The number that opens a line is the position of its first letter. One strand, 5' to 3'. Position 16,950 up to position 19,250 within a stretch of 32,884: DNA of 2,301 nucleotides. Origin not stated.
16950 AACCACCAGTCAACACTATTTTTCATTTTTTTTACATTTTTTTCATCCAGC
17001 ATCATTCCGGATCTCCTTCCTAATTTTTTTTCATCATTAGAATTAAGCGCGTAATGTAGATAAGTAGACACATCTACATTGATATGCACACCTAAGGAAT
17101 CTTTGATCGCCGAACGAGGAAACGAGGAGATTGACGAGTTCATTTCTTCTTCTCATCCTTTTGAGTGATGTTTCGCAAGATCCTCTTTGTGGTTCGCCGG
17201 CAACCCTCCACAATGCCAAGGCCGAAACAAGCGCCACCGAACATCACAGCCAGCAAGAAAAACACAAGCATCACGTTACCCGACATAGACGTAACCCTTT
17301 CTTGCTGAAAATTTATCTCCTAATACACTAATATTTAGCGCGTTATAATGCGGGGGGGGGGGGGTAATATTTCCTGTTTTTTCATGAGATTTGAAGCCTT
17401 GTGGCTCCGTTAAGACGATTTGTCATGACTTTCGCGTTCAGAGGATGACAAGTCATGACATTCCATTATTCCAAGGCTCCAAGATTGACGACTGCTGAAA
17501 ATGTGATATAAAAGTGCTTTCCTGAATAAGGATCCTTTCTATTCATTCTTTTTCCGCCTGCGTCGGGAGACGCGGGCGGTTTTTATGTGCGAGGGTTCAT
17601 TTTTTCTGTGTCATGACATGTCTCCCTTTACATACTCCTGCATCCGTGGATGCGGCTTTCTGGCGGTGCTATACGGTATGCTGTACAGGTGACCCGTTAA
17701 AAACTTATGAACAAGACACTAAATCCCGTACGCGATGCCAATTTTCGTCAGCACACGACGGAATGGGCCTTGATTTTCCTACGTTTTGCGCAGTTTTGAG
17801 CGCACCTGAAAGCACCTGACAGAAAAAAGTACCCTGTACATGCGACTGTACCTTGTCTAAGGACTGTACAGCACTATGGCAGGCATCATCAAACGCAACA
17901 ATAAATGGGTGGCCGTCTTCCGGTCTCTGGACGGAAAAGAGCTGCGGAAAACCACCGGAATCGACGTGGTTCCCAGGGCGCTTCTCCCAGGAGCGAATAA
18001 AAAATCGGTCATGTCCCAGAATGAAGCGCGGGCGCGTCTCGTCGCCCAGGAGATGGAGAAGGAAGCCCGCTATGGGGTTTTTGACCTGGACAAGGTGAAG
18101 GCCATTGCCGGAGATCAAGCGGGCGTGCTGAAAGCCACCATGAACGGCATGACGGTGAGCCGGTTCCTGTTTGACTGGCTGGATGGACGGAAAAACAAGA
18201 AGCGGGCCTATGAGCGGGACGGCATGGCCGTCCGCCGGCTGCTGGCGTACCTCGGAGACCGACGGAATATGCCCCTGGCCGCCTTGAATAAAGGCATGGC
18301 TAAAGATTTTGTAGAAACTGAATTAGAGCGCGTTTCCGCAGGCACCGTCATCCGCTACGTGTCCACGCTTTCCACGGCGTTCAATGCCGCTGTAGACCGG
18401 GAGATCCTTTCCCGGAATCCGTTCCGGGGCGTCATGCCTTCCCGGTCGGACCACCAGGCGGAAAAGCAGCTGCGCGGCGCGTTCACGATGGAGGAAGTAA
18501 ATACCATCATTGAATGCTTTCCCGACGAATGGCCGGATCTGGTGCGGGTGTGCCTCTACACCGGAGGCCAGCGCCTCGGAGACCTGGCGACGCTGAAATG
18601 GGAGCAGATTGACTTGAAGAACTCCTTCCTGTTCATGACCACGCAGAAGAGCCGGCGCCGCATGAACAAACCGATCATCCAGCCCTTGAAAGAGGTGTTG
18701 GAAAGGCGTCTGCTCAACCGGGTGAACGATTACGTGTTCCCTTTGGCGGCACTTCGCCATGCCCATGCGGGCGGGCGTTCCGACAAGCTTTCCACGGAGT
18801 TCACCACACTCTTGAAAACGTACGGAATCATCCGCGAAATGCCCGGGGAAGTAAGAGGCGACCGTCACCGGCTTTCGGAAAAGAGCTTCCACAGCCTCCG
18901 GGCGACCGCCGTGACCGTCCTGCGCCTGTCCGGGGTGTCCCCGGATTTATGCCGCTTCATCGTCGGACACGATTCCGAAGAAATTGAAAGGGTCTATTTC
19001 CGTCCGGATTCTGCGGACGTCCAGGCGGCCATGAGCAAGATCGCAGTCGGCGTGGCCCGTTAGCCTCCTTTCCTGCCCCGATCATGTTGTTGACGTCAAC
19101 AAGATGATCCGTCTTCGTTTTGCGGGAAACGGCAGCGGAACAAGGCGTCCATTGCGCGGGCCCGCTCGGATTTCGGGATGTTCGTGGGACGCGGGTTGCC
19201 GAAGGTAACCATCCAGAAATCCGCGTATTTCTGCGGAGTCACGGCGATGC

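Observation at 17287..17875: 590-bp repeat-dense non-coding region upstream of int: candidate attP with possible small RNA and a G13 tract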

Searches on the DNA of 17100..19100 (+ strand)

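Call 10: search_dna_similar(query=window:17100-19100:+, collection=phages, mode=distant)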
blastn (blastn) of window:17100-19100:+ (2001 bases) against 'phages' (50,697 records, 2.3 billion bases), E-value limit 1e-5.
Records with a match: 1; places in all: 2; records where one place covers at least 80% of the query: 0.
Best place of each record, by identity: 60-80% 1.
By first word of the organism name: Akkermansia 1.
By host as written in the record: Akkermansia muciniphila NBRC 114322 1.
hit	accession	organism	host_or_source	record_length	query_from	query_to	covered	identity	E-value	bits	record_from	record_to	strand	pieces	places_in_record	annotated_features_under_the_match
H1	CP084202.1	Akkermansia phage DTMo-2021a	Akkermansia muciniphila NBRC 114322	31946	734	1912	38%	67.5%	5e-27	249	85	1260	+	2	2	record has no annotation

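Call 35: search_rna_families(source=window, start=17200, end=17900, threshold=evalue, max_evalue=10)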
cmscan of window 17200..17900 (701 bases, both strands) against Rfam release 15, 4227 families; matches with E-value up to 10: 7.
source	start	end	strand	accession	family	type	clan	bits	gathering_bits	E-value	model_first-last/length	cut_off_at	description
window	17538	17585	+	RF02838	Ref55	Gene; sRNA;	-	21.9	43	1.8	1-54/54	no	Enterococcus sRNA 55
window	17841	17897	-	RF00157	SNORD39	Gene; snRNA; snoRNA; CD-box;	CL00057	18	35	0.46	1-80/80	no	Small nucleolar RNA SNORD55/SNORD39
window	17404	17462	-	RF02475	GlsR6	Gene; snRNA; snoRNA; CD-box;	-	16.5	75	0.31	1-59/59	no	Small nucleolar RNA GlsR6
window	17498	17616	+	RF02104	DLEU1_2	Gene; lncRNA;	-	16.2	100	6.8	1-344/344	no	Deleted in lymphocytic leukemia 1 conserved region 2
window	17612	17745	-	RF03009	malK-III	Cis-reg;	-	16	50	1.3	1-94/94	no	malK-III RNA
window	17502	17586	+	RF02431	SpF22_sRNA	Gene; sRNA;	-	14.1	55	5.8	1-140/140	no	Streptococcus sRNA SpF22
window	17509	17553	-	RF00218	SNORD46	Gene; snRNA; snoRNA; CD-box;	CL00061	13.7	40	8.4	1-104/104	no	Small nucleolar RNA SNORD46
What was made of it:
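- On Described RNA family (Rfam 15): In 17200-17900 the best hit is 21.9 bits against a threshold of 43 (call 35).
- No Rfam match; the best hit is 21.9 bits against a threshold of 43 (call 35).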

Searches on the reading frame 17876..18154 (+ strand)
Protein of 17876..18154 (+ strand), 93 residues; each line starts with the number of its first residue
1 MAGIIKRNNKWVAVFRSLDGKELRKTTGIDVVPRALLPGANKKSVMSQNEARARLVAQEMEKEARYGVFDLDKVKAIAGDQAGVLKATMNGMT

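Call 51: search_protein_families(library=pfam, proteins=[window:17876-18154:+], max_evalue=10)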
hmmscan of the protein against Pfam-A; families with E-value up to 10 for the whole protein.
seq(93 aa): 1 family
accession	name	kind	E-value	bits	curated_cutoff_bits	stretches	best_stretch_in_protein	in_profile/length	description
PF12167.14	Arm-DNA-bind_2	-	0.26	11.7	22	1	45-73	31-59/65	Arm DNA-binding domain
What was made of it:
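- On Tyrosine integrase / attP of lambda type: The Pfam arm-domain hit is not significant, E = 0.26 (call 51).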
